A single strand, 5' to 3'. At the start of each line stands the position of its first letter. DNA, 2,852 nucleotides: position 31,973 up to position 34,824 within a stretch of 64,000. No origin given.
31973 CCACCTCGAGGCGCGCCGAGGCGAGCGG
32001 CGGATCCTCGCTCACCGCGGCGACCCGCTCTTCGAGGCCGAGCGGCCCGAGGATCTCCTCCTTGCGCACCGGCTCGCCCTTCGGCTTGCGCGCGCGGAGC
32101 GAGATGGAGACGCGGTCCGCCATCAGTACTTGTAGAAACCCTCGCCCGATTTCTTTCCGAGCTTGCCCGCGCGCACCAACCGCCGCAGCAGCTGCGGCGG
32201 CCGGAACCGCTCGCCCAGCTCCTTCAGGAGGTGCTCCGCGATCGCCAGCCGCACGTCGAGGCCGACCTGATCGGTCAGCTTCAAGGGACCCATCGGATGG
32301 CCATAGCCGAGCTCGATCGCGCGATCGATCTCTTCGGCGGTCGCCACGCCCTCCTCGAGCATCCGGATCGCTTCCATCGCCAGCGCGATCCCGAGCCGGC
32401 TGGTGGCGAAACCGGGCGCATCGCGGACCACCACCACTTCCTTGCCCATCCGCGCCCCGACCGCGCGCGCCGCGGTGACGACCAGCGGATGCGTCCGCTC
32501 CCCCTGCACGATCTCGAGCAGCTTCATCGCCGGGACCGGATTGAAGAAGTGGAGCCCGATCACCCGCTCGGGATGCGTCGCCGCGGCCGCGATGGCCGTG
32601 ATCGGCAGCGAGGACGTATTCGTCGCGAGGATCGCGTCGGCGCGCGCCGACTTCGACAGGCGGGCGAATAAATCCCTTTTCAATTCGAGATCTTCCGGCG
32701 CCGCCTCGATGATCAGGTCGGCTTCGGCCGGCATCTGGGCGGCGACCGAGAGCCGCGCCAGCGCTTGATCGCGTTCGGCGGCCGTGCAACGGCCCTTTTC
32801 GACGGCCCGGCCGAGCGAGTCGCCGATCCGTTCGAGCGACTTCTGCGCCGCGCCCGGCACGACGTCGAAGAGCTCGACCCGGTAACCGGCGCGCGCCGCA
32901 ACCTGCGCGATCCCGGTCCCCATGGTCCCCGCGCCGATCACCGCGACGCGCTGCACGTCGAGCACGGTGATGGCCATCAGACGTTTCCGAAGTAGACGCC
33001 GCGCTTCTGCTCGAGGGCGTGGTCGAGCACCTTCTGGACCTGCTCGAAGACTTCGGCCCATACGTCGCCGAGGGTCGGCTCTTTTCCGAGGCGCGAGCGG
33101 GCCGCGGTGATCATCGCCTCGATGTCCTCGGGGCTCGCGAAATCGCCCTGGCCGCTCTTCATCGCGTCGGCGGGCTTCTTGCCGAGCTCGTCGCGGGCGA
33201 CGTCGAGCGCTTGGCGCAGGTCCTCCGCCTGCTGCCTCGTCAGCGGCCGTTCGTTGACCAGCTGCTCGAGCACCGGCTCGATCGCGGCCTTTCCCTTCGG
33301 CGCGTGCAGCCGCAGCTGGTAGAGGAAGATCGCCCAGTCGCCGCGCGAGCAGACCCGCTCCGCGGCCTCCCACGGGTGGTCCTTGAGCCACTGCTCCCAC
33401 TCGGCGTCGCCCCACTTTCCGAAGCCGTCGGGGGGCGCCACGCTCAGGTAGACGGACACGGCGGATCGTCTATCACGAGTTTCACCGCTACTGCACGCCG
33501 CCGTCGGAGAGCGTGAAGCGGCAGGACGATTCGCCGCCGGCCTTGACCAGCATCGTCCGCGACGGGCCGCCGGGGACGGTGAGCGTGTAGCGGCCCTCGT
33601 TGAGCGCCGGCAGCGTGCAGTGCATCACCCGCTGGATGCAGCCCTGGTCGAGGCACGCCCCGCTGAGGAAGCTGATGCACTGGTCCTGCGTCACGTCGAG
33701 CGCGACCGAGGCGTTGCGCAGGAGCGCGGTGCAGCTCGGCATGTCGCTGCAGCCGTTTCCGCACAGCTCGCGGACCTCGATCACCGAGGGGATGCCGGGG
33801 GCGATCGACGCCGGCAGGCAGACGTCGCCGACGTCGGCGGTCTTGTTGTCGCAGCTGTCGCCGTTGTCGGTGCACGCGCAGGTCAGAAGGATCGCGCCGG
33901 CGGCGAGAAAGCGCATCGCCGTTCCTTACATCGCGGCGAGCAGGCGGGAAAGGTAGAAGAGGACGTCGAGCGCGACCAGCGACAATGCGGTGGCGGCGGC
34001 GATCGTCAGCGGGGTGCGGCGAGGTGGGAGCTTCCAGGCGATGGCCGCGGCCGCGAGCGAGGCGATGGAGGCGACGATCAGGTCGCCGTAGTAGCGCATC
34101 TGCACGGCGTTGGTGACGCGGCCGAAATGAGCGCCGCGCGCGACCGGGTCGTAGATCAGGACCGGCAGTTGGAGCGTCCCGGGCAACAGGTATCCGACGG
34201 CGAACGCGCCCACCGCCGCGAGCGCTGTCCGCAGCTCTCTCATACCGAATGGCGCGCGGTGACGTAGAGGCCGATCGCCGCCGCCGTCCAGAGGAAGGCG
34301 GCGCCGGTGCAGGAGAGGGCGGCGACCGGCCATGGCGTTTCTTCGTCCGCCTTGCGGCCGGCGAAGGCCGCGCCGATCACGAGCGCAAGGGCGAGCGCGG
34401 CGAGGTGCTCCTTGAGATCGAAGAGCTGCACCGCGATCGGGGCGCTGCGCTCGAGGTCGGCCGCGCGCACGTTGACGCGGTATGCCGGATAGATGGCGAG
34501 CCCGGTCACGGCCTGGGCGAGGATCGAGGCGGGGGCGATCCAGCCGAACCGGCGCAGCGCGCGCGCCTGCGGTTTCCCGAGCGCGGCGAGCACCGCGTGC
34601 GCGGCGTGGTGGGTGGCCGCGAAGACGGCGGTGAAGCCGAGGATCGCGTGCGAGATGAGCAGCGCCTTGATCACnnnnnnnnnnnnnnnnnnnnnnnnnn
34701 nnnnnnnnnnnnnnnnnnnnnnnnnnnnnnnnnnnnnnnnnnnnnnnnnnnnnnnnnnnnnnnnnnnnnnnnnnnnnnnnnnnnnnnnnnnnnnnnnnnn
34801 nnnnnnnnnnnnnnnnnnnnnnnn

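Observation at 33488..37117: Six-gene chain around the rSAM/SPASM enzyme has no recognisable RiPP or cofactor-pathway precedent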

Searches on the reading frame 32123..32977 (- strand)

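Call 49: search_protein_families(library=pfam, proteins=[window:32123-32977:-], max_evalue=0.001)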
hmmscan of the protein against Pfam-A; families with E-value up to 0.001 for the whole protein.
window:32123-32977:- (284 aa): 4 families
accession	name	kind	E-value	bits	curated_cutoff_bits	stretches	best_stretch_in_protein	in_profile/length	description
PF02737.24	3HCDH_N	-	4.2e-62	209.7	22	1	11-186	2-179/180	3-hydroxyacyl-CoA dehydrogenase, NAD binding domain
PF00725.27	3HCDH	-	3.3e-33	114.5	22.1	1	189-284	1-97/97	3-hydroxyacyl-CoA dehydrogenase, C-terminal domain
PF03446.21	NAD_binding_2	-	7.2e-06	26.5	21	1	10-122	1-94/161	NAD binding domain of 6-phosphogluconate dehydrogenase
PF01262.27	AlaDh_PNT_C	-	0.00047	20.1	23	0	9-71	29-79/214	Alanine dehydrogenase/PNT, C-terminal domain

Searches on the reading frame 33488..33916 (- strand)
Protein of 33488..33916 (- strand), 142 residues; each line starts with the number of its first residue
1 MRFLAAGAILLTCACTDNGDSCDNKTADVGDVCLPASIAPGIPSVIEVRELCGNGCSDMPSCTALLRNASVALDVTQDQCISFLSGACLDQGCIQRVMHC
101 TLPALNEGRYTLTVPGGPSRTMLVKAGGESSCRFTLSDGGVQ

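Call 4: search_protein_families(library=ncbifam, proteins=[window:33488-33916:-], max_evalue=0.01)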
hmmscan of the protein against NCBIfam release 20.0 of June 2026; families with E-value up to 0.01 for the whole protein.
window:33488-33916:- (142 aa): 0 families

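Call 5: search_protein_families(library=pfam, proteins=[window:33488-33916:-], max_evalue=0.01)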
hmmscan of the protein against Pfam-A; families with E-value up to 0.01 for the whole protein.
window:33488-33916:- (142 aa): 0 families

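Call 61: search_protein_families(library=padloc, proteins=[window:33488-33916:-], max_evalue=0.001)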
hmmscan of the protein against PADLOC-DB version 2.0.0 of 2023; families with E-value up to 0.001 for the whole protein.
window:33488-33916:- (142 aa): 0 families

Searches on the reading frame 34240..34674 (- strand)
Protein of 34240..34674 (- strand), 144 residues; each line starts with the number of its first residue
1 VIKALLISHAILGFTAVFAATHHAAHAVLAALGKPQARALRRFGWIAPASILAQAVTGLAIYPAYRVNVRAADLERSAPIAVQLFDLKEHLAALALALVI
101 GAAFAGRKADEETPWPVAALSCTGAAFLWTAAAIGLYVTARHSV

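Call 4: search_protein_families(library=ncbifam, proteins=[window:34240-34674:-], max_evalue=0.01)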
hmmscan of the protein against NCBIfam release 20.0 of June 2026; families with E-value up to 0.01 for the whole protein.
window:34240-34674:- (144 aa): 0 families

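Call 5: search_protein_families(library=pfam, proteins=[window:34240-34674:-], max_evalue=0.01)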
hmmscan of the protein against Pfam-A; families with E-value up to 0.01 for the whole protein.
window:34240-34674:- (144 aa): 0 families

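Call 25: find_homologous_proteins(query=window:34240-34674:-, max_evalue=0.001)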
Query window:34240-34674:- (144 aa): 142 proteins with E <= 0.001 among 2216 candidates; the best 120 are listed.
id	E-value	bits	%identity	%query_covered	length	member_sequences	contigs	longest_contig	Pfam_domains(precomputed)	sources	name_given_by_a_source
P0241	2.6e-73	262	90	100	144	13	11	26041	-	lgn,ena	-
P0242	3.8e-73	262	89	100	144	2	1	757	-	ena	-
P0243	1.3e-71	257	89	100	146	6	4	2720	-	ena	-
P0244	4.9e-70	252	88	100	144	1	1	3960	-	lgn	-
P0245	6.4e-69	248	85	100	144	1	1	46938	-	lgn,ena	-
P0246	2.4e-68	246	85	100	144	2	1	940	-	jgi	jgi:hypothetical protein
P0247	8.7e-67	241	82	100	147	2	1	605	-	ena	-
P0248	1.9e-62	227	79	99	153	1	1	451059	-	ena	-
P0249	4.5e-62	226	76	99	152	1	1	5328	-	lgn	-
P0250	1.7e-61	224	78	99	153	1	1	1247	-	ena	-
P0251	2.0e-61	224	78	99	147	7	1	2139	-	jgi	jgi:hypothetical protein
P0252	3.5e-61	223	78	100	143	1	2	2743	-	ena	-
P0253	2.3e-60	221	77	99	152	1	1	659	-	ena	-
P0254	3.5e-60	220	78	99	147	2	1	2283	-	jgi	jgi:hypothetical protein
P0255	3.6e-60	220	77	97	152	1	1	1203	-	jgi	-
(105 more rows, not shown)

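Call 40: predict_structure(alignment_id=A3)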
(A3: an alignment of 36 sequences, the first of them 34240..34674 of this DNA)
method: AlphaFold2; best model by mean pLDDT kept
length: 144 residues; sequences in the alignment: 36
mean_pLDDT: 90.9   pTM: 0.84
mean pLDDT of the five models: 90.9, 90.8, 90.0, 89.8, 87.0
residues with pLDDT >= 90: 102; 70-90: 35; 50-70: 7; < 50: 0
segments of 3 or more residues with pLDDT < 50: none
pLDDT, mean of each block of 10 residues (from residue 1): 90 97 97 93 96 95 86 84 92 95 84 86 98 90 63
secondary structure, 60 per line:
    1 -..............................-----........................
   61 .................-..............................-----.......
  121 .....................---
elements in order: H2-31 H37-77 H79-108 H114-141

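Call 44: fold_search(model_id=the predicted structure, library=pdb)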
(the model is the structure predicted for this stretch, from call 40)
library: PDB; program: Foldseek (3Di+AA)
matches with E <= 10: 180; with E <= 0.001: 0
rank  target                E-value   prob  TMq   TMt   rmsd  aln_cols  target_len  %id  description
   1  9qef_J                3.0e-01  1.00  0.68  0.54   3.4       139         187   13  Respiratory supercomplex from Mycobacterium smegmatis with decylubiquinone (released 2026-01-21)
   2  3cax                  3.8e-01  0.89  0.52  0.27   5.1       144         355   12  Crystal structure of uncharacterized protein PF0695 (released 2008-03-18)
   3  7q21_E                4.0e-01  0.92  0.54  0.43   5.3       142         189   13  III2-IV2 respiratory supercomplex from Corynebacterium glutamicum (released 2022-02-02)
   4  7e1v_S                4.5e-01  0.89  0.53  0.44   5.7       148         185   16  Cryo-EM structure of apo hybrid respiratory supercomplex consisting of Mycobacterium tuberculosis complexIII and Mycob (released 2021-10-13)
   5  7e1v_G                4.7e-01  0.90  0.54  0.45   5.5       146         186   17  Cryo-EM structure of apo hybrid respiratory supercomplex consisting of Mycobacterium tuberculosis complexIII and Mycob (released 2021-10-13)
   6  8hcr_G                4.9e-01  0.90  0.55  0.45   5.6       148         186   14  Cryo-EM structure of the Mycobacterium tuberculosis cytochrome bcc:aa3 supercomplex and a novel inhibitor targeting su (released 2023-05-03)
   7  6hwh_W                5.5e-01  0.89  0.54  0.44   5.6       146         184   16  Structure of a functional obligate respiratory supercomplex from Mycobacterium smegmatis (released 2018-11-07)
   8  8hcr_S                7.0e-01  0.95  0.63  0.51   3.9       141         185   14  Cryo-EM structure of the Mycobacterium tuberculosis cytochrome bcc:aa3 supercomplex and a novel inhibitor targeting su (released 2023-05-03)
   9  7xmc_C                7.8e-01  0.97  0.65  0.54   3.8       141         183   11  Cryo-EM structure of Cytochrome bo3 from Escherichia coli, apo structure with DMSO (released 2022-12-21)
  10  8tn1_A                7.8e-01  0.85  0.58  0.57   4.6       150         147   14  De novo designed protein binds poly ADP ribose polymerase inhibitors (PARPi) - apo (released 2024-04-24)
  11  8gl3                  8.2e-01  0.63  0.48  0.40   6.4       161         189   16  De novo design of monomeric helical bundles for pH-controlled membrane lysis (released 2023-09-06)
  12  6adq_G                9.6e-01  0.96  0.67  0.50   3.7       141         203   12  Respiratory Complex CIII2CIV2SOD2 from Mycobacterium smegmatis (released 2018-11-14)
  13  7qhm_F                9.6e-01  0.75  0.54  0.43   5.5       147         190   13  Cytochrome bcc-aa3 supercomplex (respiratory supercomplex III2/IV2) from Corynebacterium glutamicum (stigmatellin and  (released 2022-05-18)
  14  9tav_B                1.1e+00  0.60  0.46  0.51   5.7       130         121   15  De novo photoenzyme photoABLE2 in complex with substrate (released 2026-03-25)
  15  9tas                  1.2e+00  0.90  0.59  0.66   4.5       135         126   14  De novo photoenzyme photoABLE1 in complex with substrate (released 2026-03-25)
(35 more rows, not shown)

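Call 45: search_protein_representatives(alignment_id=A3)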
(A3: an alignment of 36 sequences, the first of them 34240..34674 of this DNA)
Query: 36 sequences, 151 profile positions. Proteins with E-value up to 0.001 (for the whole library): 383; up to 1e-10: 171; up to 1e-30: 8. The best 150 are listed.
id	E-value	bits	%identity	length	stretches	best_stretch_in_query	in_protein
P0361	2.1e-46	173.9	-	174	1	2-151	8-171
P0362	4.9e-44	166.2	-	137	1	10-151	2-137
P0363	7.0e-42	159.2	-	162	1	6-151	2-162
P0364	6.8e-40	152.7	-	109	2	77-151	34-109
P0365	1.2e-37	145.5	-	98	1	57-151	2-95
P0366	6.4e-37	143.1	-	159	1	2-151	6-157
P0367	2.4e-36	141.3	-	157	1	4-150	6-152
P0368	4.1e-35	137.2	-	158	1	9-151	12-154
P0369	1.8e-29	118.9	-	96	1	75-151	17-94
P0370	1.9e-29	118.8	-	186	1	1-111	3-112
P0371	8.6e-28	113.5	-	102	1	1-76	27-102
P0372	6.4e-27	110.6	-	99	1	41-116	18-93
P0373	2.8e-26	108.6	-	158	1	3-148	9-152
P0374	3.6e-26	108.2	-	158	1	4-150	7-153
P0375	1.2e-25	106.4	-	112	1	6-88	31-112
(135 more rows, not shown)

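Call 47: search_protein_families(library=pfam, alignment_id=A5, max_evalue=0.1)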
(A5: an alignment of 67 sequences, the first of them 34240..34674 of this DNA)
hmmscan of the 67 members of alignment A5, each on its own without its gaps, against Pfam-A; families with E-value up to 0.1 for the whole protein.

A. member 1, window:34240-34674:- (144 aa): 0 families

B. families by the number of members that match (of 67 scanned): 30 families (the first 25 are shown)
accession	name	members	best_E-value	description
PF02322.20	Cyt_bd_oxida_II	3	0.0047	Cytochrome bd terminal oxidase subunit II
PF04238.17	DUF420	2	0.011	Protein of unknown function (DUF420)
PF03631.20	Virul_fac_BrkB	2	0.02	Virulence factor BrkB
PF13664.11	DUF4149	1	6.9e-05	Domain of unknown function (DUF4149)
PF18920.5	DUF5671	1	0.00029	Domain of unknown function (DUF5671)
PF05767.17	Pox_A14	1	0.00072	Poxvirus virion envelope protein A14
PF11992.13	TgpA_N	1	0.0028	TgpA N-terminal domain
PF14808.11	TMEM164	1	0.0045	TMEM164 family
PF07331.16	TctB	1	0.0055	Tripartite tricarboxylate transporter TctB family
PF24661.1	DUF7649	1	0.0065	Domain of unknown function (DUF7649)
PF10027.14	DUF2269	1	0.0098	Predicted integral membrane protein (DUF2269)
PF11893.13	DUF3413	1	0.012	Domain of unknown function (DUF3413)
PF08592.16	Anthrone_oxy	1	0.012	Anthrone oxygenase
PF04290.18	DctQ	1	0.013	Tripartite ATP-independent periplasmic transporters, DctQ component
PF07916.16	TraG_N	1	0.021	TraG-like protein, N-terminal region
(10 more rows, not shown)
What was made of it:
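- Tried and rejected: A Pfam scan of 67 distant relatives gave scattered, inconsistent weak hits (call 47).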

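Call 61: search_protein_families(library=padloc, proteins=[window:34240-34674:-], max_evalue=0.001)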
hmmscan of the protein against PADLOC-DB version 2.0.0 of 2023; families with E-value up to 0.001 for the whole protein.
window:34240-34674:- (144 aa): 0 families
